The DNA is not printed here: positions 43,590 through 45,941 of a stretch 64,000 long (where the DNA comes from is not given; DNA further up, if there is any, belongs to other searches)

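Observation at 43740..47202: Atypical Tat-exported [NiFe] hydrogenase: oversized subunits, no C-terminal maturation peptide, no cyt b or protease gene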

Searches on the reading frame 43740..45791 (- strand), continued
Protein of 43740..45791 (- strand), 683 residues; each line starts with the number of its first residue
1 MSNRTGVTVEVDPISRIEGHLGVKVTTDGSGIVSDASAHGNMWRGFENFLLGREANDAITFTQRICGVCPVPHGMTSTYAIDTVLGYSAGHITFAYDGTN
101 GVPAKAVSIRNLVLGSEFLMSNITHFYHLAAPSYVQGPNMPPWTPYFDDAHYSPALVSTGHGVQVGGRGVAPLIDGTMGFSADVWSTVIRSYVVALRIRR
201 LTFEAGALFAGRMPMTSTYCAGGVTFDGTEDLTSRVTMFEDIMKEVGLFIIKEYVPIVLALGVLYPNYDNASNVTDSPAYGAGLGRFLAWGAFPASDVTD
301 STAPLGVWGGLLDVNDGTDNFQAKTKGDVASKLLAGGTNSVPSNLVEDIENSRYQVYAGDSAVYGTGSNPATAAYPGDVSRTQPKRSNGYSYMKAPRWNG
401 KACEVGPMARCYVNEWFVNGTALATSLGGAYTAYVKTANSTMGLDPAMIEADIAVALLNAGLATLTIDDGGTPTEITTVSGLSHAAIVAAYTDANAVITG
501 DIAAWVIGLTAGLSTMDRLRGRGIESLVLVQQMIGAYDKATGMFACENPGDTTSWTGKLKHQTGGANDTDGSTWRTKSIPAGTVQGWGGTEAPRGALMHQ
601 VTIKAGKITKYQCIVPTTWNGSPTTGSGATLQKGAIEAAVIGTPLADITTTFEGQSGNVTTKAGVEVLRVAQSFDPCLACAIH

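Call 23: search_protein_families(library=ncbifam, proteins=[window:43740-45791:-], max_evalue=0.01)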
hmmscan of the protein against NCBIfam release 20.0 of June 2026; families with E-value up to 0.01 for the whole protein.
window:43740-45791:- (683 aa): 8 families
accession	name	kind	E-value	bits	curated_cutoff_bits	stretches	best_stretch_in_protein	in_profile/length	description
NF033181.1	NiFeSe_hydrog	equivalog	1.2e-90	304.8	600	2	9-415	4-353/507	nickel-dependent hydrogenase large subunit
NF045518.1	H2_NiFeSe_large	exception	6.7e-83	279.1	780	3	7-308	2-252/485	NiFeSe hydrogenase large subunit HysA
NF007550.0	PRK10170.1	equivalog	1.7e-46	158.8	1101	3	3-135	13-132/597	Ni/Fe-hydrogenase large subunit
NF007778.0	PRK10467.1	equivalog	1e-44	152.8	969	2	9-135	5-117/567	hydrogenase 2 large subunit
TIGR03295.1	frhA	equivalog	3.6e-25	88.8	392.5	2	8-87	4-84/412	coenzyme F420 hydrogenase subunit alpha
NF041785.2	VhuA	equivalog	3.4e-23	81.9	800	1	9-142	4-124/418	F420-non-reducing hydrogenase Vhu subunit A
NF040828.1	sulfhyd_ShyA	equivalog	1.3e-12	47.4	700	2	8-134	2-115/415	NAD(P)-dependent hydrogenase/sulfhydrogenase 2 subunit alpha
NF040832.1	sulfhyd_HydA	equivalog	5.4e-10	38.9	880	1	8-89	4-85/426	NADPH-dependent hydrogenase/sulfhydrogenase 1 subunit alpha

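Call 37: search_protein_representatives(protein=window:43740-45791:-)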
Query: 683 residues. Proteins with E-value up to 0.001 (for the whole library): 2737; up to 1e-10: 1010; up to 1e-30: 174. The best 150 are listed.
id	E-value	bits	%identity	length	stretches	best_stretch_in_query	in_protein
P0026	4.5e-236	801.9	62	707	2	5-289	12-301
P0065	1.5e-210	717.5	59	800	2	7-283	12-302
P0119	1.1e-190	651.8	58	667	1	9-683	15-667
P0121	3.3e-181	620.6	57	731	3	4-281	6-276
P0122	2.5e-176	604.4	53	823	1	10-683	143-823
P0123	1.5e-175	601.8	53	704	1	8-683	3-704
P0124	5.0e-172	590.2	54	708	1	6-683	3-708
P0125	2.0e-167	575.0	55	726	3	10-275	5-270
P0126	1.6e-165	568.7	54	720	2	10-424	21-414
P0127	1.6e-160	552.2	57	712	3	7-401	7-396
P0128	2.3e-160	551.7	52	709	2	6-380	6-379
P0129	1.3e-155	535.9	55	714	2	8-468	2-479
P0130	8.5e-155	533.3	50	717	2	10-630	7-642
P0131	3.7e-152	524.6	67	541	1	8-411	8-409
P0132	1.8e-151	522.3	53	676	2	8-459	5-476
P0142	6.6e-89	315.5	47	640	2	8-427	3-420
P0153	1.6e-69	251.5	38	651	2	10-415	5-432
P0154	1.4e-68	248.3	38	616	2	9-415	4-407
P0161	1.5e-56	208.6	41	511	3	7-306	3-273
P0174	1.2e-51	192.4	43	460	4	10-154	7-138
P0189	1.3e-47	179.1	37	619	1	75-683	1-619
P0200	1.1e-45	172.6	36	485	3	8-268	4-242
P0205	3.0e-43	164.6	40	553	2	71-422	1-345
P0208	6.7e-43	163.5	41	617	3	75-156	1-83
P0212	2.4e-42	161.6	36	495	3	10-268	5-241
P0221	3.1e-40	154.7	45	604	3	511-683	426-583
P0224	1.1e-39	152.8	40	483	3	8-281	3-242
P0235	1.8e-37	145.6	44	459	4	8-139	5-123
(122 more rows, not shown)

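Call 39: list_cluster_members(proteins=[P0142, P0153, P0154, P0174, P0189, P0200, P0212, P0224, P0235, P0161])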
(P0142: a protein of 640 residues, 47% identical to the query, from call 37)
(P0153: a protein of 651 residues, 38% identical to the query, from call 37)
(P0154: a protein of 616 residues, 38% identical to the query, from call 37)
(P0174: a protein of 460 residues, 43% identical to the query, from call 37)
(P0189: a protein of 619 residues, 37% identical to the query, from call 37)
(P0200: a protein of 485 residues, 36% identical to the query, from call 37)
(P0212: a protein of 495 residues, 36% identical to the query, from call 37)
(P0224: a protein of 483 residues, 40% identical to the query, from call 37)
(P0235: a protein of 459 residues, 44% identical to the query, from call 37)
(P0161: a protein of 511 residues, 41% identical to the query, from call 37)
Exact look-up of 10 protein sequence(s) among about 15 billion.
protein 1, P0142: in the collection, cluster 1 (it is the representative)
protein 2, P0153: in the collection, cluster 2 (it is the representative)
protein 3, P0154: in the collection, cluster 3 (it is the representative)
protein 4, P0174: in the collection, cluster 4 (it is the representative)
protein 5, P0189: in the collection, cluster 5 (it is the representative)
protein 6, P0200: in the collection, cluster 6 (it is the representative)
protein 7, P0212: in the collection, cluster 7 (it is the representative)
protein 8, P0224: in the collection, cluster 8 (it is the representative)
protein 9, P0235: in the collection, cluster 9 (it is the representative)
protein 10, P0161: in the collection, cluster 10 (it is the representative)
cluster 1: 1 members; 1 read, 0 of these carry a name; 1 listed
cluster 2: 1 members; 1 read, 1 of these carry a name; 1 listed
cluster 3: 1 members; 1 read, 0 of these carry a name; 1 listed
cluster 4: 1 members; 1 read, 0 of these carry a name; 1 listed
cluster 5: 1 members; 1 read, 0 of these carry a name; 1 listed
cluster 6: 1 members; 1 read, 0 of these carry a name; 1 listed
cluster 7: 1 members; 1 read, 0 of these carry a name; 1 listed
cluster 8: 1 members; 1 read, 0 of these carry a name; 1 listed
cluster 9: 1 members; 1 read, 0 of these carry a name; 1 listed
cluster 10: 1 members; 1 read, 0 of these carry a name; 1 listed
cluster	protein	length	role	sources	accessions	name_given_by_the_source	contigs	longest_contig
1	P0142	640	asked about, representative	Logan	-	-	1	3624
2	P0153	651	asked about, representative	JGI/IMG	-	hydrogenase large subunit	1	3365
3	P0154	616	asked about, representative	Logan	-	-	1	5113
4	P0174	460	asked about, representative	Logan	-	-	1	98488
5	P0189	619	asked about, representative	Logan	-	-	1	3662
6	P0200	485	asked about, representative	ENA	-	-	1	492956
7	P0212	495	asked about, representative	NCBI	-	-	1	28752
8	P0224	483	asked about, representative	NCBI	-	-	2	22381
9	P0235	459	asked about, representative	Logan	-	-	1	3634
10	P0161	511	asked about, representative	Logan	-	-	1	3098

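Call 42: find_encoding_contigs(protein=P0142, flank=5000, max_places=1)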
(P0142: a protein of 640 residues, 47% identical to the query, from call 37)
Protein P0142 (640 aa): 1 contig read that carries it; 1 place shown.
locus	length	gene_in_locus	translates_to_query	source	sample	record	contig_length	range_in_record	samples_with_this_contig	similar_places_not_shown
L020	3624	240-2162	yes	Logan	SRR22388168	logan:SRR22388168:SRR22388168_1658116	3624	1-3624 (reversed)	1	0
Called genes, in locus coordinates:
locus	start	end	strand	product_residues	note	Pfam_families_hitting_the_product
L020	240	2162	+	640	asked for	PF00374:NiFeSe_Hases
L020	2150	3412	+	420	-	PF14537:Cytochrom_c3_2 (faint), PF22113:Mtrc-MtrF_II-IV_dom (faint), PF00034:Cytochrom_C (faint), PF09699:Paired_CXXCH_1 (faint), PF14522:Cytochrome_C7 (faint)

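Call 43: find_encoding_contigs(protein=P0174, flank=6000, max_places=1)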
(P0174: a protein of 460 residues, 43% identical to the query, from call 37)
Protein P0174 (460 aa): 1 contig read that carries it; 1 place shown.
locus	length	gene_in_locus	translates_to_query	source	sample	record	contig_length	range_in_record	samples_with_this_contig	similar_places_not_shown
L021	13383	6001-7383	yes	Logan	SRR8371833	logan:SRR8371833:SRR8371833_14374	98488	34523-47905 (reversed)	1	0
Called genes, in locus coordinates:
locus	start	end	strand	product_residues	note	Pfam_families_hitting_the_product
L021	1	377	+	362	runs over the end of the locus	-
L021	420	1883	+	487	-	PF07690:MFS_1, PF13347:MFS_2, PF07690:MFS_1 (weak)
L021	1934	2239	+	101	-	PF00550:PP-binding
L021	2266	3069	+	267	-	PF00561:Abhydrolase_1, PF12146:Hydrolase_4, PF12697:Abhydrolase_6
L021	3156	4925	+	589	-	PF00501:AMP-binding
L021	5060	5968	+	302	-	PF01058:Oxidored_q6, PF14720:NiFe_hyd_SSU_C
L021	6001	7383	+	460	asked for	PF00374:NiFeSe_Hases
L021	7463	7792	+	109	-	-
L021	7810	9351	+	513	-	PF04015:DUF362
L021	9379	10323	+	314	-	PF02424:ApbE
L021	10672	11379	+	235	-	PF01156:IU_nuc_hydro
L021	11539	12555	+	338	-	PF00037:Fer4, PF12837:Fer4_6 (weak), PF12838:Fer4_7, PF13187:Fer4_9 (weak), PF13237:Fer4_10, PF14697:Fer4_21, PF25160:LdpA_Fe-S-bd (weak), PF00037:Fer4 (weak), +2 more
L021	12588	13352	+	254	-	PF00106:adh_short, PF08659:KR, PF13561:adh_short_C2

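Call 44: find_encoding_contigs(protein=P0200, flank=6000, max_places=1)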
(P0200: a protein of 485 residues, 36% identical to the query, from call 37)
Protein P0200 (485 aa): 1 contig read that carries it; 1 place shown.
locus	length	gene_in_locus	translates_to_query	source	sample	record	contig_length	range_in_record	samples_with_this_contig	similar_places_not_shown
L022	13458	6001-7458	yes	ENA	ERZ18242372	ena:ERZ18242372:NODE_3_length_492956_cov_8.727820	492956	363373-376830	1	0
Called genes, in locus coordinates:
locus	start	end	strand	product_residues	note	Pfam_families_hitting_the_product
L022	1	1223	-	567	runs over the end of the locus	PF14827:dCache_3, PF02518:HATPase_c, PF13589:HATPase_c_3 (weak)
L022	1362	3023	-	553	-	PF00672:HAMP (weak), PF00015:MCPsignal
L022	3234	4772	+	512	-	PF11845:Tll0287-like, PF00512:HisKA (weak), PF02518:HATPase_c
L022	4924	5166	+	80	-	-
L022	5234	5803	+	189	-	PF02659:Mntp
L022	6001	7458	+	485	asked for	PF27537:HoxH (weak), PF00374:NiFeSe_Hases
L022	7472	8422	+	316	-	PF01058:Oxidored_q6, PF14720:NiFe_hyd_SSU_C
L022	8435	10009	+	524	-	PF10046:BLOC1_2 (faint), PF00672:HAMP (weak), PF04513:Baculo_PEP_C (faint), PF07889:DUF1664 (faint), PF04108:ATG17_like (faint), PF00015:MCPsignal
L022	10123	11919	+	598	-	PF02743:dCache_1, PF22309:HK-GC-Chemotax_sensor, PF02518:HATPase_c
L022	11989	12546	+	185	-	-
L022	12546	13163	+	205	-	PF01209:Ubie_methyltran (weak), PF13489:Methyltransf_23, PF13847:Methyltransf_31, PF08241:Methyltransf_11, PF08242:Methyltransf_12, PF13649:Methyltransf_25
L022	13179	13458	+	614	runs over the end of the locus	PF20695:UbiD_N, PF01977:UbiD, PF20696:UbiD_C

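Call 49: find_encoding_contigs(protein=P0205, flank=4000, max_places=1)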
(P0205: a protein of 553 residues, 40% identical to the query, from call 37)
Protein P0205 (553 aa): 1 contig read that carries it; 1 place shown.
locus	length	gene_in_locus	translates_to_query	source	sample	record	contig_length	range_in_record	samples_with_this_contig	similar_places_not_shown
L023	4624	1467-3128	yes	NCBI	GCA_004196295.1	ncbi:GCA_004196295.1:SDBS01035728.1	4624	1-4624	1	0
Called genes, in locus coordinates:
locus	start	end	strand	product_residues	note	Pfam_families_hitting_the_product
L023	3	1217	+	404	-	?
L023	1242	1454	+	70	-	-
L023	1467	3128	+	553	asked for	PF00374:NiFeSe_Hases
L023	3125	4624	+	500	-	?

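Call 50: find_encoding_contigs(protein=P0208, flank=4000, max_places=1)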
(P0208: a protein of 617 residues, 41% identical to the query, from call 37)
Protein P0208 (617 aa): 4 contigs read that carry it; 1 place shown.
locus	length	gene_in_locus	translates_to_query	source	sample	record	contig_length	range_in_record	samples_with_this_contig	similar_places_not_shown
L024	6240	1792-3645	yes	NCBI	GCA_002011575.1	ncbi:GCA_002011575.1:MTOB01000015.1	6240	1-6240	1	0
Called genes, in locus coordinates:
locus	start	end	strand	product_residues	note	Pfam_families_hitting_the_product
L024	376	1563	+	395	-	PF01058:Oxidored_q6, PF14720:NiFe_hyd_SSU_C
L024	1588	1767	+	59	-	-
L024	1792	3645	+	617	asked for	PF00374:NiFeSe_Hases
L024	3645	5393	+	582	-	PF14522:Cytochrome_C7 (faint), PF09699:Paired_CXXCH_1 (weak)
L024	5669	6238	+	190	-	?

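Call 51: find_encoding_contigs(protein=P0189, flank=4000, max_places=1)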
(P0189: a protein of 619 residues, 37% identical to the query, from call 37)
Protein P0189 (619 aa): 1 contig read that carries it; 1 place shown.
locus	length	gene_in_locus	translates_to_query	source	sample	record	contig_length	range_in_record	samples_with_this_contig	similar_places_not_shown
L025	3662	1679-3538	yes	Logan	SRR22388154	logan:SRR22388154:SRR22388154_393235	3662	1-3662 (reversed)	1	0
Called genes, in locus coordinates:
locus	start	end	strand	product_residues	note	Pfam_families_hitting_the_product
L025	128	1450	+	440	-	PF01058:Oxidored_q6, PF14720:NiFe_hyd_SSU_C (weak)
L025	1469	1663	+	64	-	PF27537:HoxH (weak)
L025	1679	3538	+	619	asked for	PF00374:NiFeSe_Hases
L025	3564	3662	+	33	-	?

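Call 52: find_encoding_contigs(protein=P0221, flank=4000, max_places=1)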
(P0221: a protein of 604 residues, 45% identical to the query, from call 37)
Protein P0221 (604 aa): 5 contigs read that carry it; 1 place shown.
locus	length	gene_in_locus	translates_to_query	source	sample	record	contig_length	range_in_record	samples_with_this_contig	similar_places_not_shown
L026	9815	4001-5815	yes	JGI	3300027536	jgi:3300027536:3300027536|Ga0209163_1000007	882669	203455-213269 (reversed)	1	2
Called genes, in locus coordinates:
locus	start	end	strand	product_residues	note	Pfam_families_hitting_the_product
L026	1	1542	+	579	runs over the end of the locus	PF01731:Arylesterase (faint), PF08450:SGL (faint), PF01436:NHL (weak)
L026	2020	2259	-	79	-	-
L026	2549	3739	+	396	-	PF01058:Oxidored_q6, PF14720:NiFe_hyd_SSU_C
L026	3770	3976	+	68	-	-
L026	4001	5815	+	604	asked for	PF00374:NiFeSe_Hases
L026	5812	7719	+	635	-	PF09699:Paired_CXXCH_1 (faint)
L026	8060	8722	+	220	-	PF01797:Y1_Tnp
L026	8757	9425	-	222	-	PF04203:Sortase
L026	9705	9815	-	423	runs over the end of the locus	PF02310:B12-binding, PF04055:Radical_SAM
